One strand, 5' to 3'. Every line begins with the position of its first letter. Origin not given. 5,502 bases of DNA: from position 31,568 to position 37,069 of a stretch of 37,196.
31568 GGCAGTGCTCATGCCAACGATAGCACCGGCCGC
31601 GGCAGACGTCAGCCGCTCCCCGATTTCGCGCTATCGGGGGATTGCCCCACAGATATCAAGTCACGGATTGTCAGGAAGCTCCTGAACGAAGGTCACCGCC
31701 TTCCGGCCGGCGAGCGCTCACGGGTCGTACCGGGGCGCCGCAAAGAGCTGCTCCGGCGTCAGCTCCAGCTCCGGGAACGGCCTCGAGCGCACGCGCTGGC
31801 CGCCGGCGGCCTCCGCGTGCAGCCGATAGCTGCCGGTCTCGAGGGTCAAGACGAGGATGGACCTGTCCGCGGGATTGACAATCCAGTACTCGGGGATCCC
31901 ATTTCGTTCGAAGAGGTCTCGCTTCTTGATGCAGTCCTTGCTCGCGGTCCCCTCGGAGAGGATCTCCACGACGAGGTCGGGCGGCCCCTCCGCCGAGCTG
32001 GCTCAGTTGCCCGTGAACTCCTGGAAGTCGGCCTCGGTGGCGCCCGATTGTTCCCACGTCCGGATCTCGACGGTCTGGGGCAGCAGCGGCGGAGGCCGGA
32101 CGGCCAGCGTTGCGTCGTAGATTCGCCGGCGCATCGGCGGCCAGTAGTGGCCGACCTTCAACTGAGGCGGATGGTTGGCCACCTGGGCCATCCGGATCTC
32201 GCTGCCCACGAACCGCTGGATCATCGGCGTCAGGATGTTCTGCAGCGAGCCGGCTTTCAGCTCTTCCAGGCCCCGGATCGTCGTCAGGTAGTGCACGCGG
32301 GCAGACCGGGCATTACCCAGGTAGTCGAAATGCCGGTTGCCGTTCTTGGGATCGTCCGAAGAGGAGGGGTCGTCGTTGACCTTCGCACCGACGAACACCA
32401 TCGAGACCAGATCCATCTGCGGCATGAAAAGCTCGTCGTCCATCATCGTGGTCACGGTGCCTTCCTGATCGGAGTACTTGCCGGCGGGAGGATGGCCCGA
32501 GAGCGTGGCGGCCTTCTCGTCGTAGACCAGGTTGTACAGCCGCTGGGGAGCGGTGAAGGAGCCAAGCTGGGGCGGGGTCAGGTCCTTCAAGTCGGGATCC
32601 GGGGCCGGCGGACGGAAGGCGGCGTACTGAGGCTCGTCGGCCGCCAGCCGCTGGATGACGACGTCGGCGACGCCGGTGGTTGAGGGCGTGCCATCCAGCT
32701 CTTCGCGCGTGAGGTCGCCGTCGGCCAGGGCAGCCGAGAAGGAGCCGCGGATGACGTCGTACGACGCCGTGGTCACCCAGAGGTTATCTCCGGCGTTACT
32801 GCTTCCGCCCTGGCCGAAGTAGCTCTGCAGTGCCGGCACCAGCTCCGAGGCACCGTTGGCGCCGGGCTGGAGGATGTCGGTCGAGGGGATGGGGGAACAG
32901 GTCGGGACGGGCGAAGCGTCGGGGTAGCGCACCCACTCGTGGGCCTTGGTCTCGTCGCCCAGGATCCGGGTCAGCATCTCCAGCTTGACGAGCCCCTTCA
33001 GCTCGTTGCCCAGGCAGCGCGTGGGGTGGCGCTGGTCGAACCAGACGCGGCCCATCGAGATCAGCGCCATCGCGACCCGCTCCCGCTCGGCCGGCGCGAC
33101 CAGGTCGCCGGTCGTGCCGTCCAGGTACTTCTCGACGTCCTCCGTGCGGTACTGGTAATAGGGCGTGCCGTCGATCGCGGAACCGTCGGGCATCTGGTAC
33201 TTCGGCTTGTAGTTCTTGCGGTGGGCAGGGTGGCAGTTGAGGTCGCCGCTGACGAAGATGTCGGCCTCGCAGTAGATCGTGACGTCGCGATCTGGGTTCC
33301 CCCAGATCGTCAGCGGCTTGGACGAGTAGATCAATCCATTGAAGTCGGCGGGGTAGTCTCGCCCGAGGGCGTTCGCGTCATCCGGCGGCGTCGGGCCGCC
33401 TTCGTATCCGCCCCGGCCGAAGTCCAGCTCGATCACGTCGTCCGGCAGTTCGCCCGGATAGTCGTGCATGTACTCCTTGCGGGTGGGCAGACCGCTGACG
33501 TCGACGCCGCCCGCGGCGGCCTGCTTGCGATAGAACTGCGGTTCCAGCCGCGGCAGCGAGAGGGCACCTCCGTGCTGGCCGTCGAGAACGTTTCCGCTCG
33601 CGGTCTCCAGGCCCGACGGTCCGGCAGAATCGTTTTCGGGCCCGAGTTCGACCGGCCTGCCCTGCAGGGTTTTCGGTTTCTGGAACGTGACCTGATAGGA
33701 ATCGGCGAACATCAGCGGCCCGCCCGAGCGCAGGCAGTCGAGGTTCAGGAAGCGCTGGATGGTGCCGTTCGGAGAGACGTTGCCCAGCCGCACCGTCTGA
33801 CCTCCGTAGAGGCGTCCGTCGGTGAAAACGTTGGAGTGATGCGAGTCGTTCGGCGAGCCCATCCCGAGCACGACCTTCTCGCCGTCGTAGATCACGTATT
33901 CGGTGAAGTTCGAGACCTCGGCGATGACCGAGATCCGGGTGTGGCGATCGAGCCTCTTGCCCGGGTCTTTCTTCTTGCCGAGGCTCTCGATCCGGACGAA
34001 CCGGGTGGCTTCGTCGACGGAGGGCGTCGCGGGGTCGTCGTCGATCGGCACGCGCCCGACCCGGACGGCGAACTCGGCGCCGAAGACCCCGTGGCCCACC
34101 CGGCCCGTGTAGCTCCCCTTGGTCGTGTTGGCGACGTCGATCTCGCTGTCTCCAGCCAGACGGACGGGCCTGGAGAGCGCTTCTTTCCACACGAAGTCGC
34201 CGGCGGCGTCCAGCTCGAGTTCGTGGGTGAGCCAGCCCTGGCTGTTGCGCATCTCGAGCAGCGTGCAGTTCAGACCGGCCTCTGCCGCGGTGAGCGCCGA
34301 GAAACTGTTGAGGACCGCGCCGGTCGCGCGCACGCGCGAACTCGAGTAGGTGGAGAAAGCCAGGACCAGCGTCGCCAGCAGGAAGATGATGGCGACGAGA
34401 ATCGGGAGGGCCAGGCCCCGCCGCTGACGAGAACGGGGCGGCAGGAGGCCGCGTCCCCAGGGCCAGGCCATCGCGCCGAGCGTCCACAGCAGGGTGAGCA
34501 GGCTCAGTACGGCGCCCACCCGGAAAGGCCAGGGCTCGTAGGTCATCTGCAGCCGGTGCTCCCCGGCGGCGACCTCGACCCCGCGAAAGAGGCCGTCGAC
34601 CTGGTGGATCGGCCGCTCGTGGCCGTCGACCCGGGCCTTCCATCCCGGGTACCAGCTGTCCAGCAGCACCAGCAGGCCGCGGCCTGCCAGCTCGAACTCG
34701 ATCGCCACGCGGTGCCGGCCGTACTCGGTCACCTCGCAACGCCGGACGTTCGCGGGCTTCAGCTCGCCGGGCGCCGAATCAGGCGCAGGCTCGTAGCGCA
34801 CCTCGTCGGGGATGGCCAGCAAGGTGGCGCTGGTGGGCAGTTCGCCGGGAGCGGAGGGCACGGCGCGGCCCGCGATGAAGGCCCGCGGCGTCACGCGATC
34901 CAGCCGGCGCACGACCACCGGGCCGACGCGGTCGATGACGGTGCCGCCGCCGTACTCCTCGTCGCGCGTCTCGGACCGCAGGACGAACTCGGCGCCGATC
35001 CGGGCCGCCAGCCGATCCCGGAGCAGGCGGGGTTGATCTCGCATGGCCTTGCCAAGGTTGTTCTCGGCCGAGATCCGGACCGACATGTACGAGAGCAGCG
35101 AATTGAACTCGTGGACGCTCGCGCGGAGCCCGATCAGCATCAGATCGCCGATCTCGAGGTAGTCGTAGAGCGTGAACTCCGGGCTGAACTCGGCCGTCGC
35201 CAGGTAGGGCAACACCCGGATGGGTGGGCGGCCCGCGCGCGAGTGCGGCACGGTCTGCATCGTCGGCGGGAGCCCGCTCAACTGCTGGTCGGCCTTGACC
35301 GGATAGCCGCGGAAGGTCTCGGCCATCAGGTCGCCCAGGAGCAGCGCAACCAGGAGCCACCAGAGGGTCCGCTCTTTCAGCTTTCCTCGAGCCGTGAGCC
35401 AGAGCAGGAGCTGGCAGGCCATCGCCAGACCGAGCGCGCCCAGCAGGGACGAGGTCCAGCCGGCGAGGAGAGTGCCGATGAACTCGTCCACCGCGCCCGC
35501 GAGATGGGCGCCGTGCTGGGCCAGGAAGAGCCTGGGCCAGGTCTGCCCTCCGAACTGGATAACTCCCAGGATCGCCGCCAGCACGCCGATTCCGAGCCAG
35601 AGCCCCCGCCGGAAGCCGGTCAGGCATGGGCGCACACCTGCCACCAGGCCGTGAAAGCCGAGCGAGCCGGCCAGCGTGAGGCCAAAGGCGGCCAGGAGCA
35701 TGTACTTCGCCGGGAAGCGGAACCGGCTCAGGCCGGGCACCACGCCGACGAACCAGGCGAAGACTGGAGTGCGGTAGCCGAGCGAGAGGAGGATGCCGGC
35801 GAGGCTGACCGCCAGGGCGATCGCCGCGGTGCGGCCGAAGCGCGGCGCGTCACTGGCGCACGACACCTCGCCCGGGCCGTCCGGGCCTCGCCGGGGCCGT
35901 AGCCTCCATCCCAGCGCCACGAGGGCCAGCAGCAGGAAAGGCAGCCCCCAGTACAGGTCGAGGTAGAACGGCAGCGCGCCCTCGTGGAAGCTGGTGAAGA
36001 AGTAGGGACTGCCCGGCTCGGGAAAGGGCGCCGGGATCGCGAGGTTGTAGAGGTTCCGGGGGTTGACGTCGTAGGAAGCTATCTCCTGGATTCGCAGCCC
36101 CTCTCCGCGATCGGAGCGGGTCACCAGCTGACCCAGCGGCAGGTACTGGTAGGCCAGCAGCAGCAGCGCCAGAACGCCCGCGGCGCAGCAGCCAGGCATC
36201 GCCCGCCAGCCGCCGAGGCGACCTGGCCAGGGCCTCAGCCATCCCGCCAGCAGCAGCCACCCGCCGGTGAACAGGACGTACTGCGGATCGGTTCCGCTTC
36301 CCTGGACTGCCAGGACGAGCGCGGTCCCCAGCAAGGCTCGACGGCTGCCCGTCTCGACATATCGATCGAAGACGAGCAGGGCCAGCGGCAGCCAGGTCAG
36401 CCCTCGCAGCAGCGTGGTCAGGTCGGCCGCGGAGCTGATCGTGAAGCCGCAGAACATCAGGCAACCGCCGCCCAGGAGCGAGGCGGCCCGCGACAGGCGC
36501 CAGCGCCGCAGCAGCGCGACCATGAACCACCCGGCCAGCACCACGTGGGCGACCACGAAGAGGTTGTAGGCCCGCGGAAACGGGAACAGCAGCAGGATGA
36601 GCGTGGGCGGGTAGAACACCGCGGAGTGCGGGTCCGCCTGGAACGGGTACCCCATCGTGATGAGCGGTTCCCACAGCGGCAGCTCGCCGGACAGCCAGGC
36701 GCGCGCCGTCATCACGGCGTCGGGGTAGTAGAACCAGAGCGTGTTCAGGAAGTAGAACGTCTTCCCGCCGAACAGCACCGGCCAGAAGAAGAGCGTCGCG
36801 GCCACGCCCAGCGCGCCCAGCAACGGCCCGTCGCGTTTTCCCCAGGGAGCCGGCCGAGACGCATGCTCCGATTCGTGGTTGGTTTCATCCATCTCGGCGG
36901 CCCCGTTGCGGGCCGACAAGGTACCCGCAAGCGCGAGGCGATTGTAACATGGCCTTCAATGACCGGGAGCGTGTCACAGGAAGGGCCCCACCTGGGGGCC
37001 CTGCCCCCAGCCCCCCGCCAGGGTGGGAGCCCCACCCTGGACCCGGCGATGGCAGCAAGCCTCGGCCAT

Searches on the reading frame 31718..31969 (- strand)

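Call 88: search_protein_families(library=pfam, proteins=[window:31718-31969:-])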
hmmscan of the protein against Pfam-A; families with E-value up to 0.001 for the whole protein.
window:31718-31969:- (83 aa): 1 family
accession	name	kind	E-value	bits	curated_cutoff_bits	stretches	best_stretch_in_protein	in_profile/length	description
PF05685.18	Uma2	-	4e-14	52.9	27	1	2-72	101-171/172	Putative restriction endonuclease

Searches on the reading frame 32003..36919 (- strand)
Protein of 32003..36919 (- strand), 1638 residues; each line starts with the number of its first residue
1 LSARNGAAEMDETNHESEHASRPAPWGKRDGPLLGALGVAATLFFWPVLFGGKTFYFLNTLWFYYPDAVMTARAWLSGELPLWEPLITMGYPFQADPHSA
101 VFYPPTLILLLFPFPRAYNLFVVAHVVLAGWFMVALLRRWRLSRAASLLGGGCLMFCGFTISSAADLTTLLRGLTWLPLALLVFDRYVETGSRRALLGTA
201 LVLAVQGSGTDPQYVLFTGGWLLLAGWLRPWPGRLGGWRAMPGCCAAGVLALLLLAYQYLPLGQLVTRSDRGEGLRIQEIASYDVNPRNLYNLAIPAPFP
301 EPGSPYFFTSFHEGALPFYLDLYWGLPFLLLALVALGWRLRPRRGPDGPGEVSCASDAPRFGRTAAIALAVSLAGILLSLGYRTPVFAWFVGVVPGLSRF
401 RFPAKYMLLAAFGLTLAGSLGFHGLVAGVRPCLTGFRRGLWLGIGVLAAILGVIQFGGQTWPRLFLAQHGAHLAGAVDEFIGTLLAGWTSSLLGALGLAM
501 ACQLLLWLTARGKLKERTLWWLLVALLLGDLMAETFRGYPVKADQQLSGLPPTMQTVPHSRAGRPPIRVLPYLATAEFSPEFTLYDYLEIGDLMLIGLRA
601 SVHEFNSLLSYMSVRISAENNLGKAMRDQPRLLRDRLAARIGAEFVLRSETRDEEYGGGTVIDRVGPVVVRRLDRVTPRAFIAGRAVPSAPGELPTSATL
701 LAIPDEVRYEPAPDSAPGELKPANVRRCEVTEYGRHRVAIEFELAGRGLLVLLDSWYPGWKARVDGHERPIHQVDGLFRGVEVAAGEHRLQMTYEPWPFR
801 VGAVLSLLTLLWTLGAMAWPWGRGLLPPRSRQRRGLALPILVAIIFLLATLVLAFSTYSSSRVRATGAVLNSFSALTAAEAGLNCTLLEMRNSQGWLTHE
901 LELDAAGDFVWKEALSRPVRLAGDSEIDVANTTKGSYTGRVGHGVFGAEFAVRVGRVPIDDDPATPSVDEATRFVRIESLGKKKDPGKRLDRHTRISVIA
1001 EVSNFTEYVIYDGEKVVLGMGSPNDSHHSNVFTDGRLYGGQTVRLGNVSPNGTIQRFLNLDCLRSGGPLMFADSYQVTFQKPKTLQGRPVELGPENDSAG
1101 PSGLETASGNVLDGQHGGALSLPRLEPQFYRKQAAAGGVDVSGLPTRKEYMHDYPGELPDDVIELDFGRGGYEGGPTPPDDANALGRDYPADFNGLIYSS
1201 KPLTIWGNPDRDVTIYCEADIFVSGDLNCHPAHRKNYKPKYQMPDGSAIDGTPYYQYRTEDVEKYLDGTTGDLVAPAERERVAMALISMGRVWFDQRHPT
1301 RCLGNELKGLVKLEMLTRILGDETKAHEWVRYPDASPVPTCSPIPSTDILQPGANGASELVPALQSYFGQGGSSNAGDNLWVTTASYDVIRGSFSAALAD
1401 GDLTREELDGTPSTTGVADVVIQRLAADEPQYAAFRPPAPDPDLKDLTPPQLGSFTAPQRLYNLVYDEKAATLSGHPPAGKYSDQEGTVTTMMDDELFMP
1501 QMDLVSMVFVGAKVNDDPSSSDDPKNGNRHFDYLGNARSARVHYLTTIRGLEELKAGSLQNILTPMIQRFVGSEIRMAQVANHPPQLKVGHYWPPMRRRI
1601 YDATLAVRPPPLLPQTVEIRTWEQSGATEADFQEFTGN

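Call 52: find_homologous_proteins(query=window:32003-36919:-, max_evalue=1e-50)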
Query window:32003-36919:- (1638 aa): 5 proteins with E <= 1e-50 among 8000 candidates.
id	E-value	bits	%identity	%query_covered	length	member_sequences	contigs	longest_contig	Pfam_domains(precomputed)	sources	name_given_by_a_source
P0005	0.0e+0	3791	100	99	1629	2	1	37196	PF09586.17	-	-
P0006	4.0e-249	848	41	46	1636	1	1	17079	PF09586.17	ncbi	-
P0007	1.5e-243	830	39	46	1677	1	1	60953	PF09586.17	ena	-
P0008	9.4e-59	217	28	26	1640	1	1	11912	PF09586.17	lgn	-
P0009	1.7e-57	213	26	47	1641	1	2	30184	PF09586.17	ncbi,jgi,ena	-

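Call 53: list_cluster_members(proteins=[P0005, P0001])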
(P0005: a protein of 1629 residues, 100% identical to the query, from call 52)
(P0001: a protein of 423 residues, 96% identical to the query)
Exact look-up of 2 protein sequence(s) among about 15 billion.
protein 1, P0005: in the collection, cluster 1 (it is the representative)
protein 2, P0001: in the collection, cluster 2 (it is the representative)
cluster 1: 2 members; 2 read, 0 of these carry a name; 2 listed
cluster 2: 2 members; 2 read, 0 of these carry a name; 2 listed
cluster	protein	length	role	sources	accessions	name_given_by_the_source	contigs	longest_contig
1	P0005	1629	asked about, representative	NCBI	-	-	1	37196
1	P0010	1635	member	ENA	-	-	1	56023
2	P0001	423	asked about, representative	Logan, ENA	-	-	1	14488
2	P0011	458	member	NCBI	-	-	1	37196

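Call 54: find_encoding_contigs(protein=P0010, flank=10000)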
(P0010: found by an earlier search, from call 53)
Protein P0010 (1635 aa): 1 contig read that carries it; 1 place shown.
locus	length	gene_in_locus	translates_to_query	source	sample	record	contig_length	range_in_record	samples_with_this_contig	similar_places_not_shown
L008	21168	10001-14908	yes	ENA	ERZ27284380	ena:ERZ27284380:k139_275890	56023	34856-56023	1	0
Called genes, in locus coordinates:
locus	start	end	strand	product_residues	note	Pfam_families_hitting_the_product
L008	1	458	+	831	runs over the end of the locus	PF02518:HATPase_c, PF00204:DNA_gyraseB, PF01751:Toprim, PF21249:GyrB_hook (weak), PF00986:DNA_gyraseB_C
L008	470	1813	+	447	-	PF03781:FGE-sulfatase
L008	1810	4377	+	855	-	PF00521:DNA_topoisoIV, PF03989:DNA_gyraseA_C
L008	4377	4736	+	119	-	PF04977:DivIC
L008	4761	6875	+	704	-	PF13205:Big_5, PF26111:Ig_Mok13 (faint), PF13205:Big_5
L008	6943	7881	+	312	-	PF02265:S1-P1_nuclease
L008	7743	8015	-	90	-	-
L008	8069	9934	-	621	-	PF03279:Lip_A_acyltrans, PF02517:Rce1-like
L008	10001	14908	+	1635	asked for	PF09586:YfhO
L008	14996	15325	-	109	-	-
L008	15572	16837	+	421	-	-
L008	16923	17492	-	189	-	PF00583:Acetyltransf_1, PF13302:Acetyltransf_3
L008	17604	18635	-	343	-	-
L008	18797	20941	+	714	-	-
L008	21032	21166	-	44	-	?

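Call 60: find_encoding_contigs(protein=P0005, flank=1000, max_places=3)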
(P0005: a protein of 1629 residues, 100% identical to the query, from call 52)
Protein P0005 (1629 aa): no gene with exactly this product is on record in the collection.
